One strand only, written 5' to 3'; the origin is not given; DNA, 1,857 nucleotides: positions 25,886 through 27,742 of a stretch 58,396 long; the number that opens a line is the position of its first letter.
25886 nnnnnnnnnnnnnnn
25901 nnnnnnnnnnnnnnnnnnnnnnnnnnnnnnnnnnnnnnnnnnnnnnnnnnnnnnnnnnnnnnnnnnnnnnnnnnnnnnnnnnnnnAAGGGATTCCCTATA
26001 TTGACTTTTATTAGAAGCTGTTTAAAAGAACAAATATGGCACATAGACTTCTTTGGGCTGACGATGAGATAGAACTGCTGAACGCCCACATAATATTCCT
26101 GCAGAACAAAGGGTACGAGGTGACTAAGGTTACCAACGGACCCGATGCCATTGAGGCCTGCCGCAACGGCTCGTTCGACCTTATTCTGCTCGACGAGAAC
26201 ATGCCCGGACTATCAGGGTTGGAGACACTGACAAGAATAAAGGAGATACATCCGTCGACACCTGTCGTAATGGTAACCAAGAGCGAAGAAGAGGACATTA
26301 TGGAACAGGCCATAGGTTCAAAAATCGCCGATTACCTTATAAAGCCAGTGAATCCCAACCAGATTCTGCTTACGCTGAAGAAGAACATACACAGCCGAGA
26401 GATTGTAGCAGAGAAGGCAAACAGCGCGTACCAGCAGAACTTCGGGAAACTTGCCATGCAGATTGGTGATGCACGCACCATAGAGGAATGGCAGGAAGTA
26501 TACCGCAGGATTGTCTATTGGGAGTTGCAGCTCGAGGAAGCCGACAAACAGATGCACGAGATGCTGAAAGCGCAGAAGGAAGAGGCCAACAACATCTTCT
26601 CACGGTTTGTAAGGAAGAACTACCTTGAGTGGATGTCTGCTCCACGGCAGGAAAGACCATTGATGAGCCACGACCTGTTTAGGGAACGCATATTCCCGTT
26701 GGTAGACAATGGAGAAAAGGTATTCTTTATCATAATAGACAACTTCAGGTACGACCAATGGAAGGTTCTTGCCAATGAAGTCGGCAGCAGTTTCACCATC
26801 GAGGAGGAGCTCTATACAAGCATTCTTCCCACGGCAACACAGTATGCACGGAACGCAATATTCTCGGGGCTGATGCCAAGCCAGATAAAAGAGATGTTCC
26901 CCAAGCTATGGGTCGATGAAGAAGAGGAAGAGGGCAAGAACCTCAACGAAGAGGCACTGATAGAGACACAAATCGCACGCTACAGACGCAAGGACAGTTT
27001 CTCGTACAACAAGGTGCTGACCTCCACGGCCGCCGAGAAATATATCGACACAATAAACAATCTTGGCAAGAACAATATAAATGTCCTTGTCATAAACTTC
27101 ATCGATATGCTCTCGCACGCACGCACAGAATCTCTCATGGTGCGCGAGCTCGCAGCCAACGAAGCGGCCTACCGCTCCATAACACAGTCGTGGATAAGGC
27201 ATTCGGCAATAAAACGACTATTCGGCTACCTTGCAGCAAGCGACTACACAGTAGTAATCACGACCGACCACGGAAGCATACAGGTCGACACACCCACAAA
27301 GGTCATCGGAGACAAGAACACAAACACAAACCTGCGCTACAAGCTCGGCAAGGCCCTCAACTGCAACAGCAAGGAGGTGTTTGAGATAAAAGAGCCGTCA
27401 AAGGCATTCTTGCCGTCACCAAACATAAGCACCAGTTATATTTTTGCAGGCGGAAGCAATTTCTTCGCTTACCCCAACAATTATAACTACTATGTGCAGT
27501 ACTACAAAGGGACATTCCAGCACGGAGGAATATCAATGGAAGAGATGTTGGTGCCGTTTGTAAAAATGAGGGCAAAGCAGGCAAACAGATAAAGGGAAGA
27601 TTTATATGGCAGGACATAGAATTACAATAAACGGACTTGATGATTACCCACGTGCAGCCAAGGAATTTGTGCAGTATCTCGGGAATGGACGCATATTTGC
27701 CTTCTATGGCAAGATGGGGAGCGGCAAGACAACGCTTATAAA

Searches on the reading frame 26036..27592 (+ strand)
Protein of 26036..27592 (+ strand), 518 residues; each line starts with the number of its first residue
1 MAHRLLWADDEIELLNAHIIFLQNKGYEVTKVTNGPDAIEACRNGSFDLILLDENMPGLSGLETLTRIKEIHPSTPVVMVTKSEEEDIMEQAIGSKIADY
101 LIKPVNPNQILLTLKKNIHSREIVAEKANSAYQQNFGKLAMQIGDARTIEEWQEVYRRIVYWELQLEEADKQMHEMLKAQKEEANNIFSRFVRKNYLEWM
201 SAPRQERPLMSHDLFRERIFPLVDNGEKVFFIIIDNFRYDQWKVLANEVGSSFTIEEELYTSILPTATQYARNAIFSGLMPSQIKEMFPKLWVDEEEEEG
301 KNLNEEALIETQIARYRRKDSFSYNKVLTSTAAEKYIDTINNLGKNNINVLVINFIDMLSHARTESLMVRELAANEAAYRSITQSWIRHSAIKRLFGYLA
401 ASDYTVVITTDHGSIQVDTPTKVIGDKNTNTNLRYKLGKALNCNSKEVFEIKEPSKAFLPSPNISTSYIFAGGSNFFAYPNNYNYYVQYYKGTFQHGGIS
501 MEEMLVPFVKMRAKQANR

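Call 56: search_protein_families(library=pfam, proteins=[window:26036-27592:+], max_evalue=0.00001)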
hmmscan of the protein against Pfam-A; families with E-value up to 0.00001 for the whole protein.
window:26036-27592:+ (518 aa): 2 families
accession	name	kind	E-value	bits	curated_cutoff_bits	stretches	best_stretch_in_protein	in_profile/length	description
PF08665.17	PglZ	-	3.1e-39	135.2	25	1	227-419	1-177/179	PglZ domain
PF00072.30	Response_reg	-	8.9e-25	87.5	30.2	1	6-113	2-109/111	Response regulator receiver domain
